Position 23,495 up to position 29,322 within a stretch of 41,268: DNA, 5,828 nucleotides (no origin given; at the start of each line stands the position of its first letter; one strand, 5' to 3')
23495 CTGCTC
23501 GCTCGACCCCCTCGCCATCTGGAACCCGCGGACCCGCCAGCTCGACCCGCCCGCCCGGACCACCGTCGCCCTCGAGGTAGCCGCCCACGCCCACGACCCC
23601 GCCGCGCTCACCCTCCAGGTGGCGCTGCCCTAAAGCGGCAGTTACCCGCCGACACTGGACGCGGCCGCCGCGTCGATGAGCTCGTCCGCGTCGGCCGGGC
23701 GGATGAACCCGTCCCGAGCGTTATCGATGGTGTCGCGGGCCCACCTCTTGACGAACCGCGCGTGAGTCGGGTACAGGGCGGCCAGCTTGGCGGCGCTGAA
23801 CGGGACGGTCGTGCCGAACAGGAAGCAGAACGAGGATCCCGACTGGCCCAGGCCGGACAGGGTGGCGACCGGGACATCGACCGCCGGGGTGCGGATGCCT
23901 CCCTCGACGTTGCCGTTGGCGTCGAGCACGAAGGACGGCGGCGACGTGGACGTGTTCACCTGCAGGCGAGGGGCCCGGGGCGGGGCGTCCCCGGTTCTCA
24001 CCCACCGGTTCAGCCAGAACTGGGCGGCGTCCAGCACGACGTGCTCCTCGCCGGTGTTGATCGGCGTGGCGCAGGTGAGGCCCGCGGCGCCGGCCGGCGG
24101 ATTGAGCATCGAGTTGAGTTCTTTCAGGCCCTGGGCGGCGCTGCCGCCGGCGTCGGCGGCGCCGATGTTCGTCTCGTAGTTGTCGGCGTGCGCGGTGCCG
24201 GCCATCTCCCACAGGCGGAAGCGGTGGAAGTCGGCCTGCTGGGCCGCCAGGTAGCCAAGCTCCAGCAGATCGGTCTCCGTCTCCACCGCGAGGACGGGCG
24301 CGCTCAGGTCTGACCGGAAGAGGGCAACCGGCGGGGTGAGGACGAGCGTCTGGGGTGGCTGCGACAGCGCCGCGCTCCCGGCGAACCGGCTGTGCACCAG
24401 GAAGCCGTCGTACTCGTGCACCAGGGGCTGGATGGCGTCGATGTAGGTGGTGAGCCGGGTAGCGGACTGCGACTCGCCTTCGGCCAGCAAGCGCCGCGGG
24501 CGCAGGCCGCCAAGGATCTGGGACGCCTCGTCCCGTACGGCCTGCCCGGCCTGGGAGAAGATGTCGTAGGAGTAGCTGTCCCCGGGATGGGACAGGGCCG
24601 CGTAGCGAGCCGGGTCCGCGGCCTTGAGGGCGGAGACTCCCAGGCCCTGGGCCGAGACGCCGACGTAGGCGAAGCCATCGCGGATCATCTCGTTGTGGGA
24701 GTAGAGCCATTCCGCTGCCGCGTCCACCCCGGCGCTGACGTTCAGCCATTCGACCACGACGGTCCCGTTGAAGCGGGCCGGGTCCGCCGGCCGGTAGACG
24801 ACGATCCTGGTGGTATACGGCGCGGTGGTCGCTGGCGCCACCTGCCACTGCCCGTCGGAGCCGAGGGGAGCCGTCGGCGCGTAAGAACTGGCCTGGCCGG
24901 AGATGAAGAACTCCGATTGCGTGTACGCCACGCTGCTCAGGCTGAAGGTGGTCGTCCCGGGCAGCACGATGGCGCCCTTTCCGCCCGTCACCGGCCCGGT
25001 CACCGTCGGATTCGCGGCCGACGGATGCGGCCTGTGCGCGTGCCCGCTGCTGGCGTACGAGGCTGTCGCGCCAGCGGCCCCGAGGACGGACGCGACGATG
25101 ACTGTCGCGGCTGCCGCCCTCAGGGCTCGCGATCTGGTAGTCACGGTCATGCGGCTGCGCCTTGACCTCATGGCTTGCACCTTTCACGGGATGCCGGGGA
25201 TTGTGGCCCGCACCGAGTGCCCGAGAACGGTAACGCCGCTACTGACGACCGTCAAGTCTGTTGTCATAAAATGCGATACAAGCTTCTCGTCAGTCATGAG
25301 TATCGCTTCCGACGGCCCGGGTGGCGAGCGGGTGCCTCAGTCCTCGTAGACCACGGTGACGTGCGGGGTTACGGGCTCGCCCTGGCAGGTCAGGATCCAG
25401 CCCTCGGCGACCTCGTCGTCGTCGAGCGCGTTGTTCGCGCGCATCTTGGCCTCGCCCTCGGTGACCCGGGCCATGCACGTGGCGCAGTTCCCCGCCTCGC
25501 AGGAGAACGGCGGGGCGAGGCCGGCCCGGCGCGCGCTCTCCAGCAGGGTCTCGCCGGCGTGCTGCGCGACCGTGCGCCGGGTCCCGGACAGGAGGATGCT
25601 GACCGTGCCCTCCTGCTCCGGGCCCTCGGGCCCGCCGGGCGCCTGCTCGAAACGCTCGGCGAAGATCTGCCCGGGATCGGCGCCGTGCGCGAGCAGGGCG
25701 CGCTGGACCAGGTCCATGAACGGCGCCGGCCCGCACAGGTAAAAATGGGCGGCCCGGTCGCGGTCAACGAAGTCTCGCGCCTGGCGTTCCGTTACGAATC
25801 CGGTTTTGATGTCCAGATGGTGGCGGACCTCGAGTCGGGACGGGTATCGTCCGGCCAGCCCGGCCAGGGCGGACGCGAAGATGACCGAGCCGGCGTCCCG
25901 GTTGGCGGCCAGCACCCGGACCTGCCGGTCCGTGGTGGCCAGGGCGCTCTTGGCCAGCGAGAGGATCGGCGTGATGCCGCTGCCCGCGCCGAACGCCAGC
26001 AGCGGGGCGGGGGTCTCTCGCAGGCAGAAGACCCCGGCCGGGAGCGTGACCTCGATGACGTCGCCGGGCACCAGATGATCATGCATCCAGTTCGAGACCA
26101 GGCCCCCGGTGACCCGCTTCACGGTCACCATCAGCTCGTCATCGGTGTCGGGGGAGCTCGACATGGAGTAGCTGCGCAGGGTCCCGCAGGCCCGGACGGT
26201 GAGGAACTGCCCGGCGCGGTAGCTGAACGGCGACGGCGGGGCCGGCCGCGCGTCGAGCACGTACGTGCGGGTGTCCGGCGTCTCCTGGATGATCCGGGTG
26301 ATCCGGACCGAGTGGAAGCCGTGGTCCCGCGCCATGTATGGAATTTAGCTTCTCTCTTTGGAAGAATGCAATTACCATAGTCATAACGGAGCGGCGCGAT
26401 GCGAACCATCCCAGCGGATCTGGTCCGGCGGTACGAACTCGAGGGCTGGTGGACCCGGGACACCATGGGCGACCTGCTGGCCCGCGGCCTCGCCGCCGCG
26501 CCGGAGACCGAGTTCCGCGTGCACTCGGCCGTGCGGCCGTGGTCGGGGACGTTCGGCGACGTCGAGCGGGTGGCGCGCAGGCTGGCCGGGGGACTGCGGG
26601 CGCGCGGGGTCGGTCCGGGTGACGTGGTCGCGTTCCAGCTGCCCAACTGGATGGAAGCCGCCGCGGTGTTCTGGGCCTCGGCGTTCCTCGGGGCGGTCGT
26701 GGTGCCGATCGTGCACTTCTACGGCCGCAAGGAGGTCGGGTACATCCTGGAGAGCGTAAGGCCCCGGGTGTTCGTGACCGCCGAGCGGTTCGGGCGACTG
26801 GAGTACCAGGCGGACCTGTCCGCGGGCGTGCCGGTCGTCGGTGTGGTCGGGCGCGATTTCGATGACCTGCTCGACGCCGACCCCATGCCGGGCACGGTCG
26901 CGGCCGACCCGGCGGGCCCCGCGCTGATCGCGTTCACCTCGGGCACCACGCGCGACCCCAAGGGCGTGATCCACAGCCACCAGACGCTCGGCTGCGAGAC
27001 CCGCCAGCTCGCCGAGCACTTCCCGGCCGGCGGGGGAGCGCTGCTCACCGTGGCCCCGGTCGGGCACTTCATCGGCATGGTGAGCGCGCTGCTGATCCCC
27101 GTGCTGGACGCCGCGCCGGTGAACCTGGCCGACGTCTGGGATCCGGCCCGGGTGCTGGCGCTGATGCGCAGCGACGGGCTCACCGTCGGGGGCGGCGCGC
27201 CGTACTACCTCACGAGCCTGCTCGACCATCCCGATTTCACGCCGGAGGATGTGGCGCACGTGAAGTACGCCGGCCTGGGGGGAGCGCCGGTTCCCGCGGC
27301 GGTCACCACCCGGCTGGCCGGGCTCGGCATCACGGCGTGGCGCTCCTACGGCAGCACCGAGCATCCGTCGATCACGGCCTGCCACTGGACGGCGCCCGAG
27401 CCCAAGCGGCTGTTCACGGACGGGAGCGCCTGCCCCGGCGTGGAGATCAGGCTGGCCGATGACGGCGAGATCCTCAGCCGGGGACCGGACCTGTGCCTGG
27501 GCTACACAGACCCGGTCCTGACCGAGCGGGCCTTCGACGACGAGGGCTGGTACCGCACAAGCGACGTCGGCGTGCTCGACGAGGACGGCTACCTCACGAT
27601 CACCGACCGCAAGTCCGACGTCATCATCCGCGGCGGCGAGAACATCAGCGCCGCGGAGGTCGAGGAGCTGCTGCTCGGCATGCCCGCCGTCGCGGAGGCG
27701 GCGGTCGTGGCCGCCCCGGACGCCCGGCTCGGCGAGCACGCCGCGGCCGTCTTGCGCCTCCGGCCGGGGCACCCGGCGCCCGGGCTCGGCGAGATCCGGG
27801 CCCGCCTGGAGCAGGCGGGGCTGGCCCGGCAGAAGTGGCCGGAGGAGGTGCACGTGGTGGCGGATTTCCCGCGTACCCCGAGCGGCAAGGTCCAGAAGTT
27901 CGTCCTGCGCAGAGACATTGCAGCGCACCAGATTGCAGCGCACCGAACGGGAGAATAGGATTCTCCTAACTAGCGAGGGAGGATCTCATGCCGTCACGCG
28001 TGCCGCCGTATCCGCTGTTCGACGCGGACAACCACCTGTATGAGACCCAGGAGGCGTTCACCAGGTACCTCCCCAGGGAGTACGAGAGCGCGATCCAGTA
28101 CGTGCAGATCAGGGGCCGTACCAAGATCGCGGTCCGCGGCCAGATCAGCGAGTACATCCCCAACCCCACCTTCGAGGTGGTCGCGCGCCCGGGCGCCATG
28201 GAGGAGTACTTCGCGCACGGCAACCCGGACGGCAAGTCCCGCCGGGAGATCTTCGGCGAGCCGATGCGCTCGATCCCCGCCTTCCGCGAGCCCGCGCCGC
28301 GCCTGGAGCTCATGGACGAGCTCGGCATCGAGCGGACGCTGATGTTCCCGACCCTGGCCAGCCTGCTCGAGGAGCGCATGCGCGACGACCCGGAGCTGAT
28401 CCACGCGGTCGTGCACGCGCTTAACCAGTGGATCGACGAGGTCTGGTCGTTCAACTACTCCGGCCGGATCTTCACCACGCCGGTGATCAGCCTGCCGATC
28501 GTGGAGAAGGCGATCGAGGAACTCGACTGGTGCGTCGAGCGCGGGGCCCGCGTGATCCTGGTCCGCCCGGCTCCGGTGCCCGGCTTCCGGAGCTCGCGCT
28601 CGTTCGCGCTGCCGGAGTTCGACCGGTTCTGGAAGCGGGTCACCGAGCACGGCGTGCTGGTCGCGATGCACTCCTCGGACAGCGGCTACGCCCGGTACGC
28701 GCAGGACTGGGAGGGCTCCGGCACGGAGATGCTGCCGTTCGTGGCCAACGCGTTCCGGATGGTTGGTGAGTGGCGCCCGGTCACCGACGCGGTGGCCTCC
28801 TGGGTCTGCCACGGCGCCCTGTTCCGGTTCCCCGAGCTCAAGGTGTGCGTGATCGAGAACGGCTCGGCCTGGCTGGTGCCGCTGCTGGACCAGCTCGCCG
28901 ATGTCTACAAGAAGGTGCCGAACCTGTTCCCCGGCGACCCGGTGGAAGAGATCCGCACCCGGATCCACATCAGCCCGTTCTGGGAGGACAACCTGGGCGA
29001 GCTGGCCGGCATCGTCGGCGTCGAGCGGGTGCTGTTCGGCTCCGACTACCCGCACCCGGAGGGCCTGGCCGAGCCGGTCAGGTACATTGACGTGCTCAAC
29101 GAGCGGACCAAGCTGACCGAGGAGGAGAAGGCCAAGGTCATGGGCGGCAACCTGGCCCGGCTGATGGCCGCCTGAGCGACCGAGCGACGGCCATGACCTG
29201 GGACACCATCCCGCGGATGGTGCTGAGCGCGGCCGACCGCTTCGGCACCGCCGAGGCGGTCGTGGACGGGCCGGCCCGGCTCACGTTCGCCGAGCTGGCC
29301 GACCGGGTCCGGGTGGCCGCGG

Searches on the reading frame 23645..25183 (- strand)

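Call 6: search_protein_families(library=pfam, proteins=[window:23645-25183:-], max_evalue=0.001)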
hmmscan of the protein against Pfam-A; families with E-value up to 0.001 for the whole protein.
window:23645-25183:- (513 aa): 1 family
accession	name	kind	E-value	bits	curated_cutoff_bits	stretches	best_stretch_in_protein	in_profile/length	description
PF20091.5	Abhydrolase_10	-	1.1e-150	502.7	23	1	61-503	1-428/429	Alpha/beta hydrolase domain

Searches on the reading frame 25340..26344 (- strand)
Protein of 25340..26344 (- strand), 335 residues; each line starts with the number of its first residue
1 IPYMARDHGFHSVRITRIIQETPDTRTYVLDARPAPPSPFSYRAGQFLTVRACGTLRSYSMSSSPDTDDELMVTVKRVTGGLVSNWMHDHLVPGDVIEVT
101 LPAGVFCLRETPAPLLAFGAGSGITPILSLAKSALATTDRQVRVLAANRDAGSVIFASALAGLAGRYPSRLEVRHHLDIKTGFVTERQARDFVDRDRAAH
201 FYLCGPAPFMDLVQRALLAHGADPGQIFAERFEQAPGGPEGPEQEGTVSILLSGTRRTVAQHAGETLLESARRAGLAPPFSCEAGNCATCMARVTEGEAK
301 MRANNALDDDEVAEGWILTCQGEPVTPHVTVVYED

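Call 6: search_protein_families(library=pfam, proteins=[window:25340-26344:-], max_evalue=0.001)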
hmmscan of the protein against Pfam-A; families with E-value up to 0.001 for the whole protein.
window:25340-26344:- (335 aa): 3 families
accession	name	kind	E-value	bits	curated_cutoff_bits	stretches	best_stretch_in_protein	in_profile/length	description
PF00111.32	Fer2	-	8.2e-16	58.2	21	1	253-321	4-73/77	2Fe-2S iron-sulfur cluster binding domain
PF00175.26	NAD_binding_1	-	1.5e-12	48.6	22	1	119-214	3-108/109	Oxidoreductase NAD-binding domain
PF00970.30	FAD_binding_6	-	9.1e-10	39.2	21.1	1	14-106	3-97/99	Oxidoreductase FAD-binding domain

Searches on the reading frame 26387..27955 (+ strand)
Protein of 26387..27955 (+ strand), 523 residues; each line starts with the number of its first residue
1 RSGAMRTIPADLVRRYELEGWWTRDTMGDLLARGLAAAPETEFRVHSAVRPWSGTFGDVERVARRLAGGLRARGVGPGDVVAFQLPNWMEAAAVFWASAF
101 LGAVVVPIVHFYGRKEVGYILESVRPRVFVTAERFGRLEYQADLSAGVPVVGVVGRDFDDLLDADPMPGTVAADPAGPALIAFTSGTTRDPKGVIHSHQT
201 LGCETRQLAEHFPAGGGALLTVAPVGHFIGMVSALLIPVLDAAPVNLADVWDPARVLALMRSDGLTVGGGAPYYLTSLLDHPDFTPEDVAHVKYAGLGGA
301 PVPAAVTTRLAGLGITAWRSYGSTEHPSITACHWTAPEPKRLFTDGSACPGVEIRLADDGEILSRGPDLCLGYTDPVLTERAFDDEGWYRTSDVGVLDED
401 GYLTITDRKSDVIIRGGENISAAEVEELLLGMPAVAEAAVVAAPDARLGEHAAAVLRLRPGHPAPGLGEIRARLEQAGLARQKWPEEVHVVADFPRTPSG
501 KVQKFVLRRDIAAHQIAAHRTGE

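Call 6: search_protein_families(library=pfam, proteins=[window:26387-27955:+], max_evalue=0.001)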
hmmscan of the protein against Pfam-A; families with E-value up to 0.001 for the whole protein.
window:26387-27955:+ (523 aa): 2 families
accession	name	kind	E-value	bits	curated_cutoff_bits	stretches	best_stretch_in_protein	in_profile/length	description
PF00501.34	AMP-binding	-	5.7e-51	173.9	29.9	1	55-373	23-383/384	AMP-binding enzyme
PF13193.12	AMP-binding_C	-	1.5e-12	48.7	24.5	1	424-501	1-76/76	AMP-binding enzyme C-terminal domain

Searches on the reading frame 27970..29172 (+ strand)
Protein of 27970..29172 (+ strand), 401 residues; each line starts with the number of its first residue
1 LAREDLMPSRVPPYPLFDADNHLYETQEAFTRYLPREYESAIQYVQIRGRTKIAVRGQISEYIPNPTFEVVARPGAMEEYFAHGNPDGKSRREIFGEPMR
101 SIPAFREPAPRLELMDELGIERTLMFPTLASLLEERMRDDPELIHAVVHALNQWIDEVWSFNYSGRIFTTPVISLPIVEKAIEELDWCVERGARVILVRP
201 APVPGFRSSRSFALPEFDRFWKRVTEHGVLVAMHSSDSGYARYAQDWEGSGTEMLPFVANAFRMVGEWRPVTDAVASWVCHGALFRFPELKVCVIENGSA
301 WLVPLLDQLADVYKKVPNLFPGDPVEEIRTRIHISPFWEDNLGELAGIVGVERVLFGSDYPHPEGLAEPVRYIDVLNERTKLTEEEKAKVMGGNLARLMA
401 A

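Call 6: search_protein_families(library=pfam, proteins=[window:27970-29172:+], max_evalue=0.001)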
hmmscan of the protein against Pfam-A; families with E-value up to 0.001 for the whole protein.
window:27970-29172:+ (401 aa): 1 family
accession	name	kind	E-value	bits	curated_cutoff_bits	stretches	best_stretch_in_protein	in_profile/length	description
PF04909.20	Amidohydro_2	-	1.1e-26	94.7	26.4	1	106-398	19-286/289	Amidohydrolase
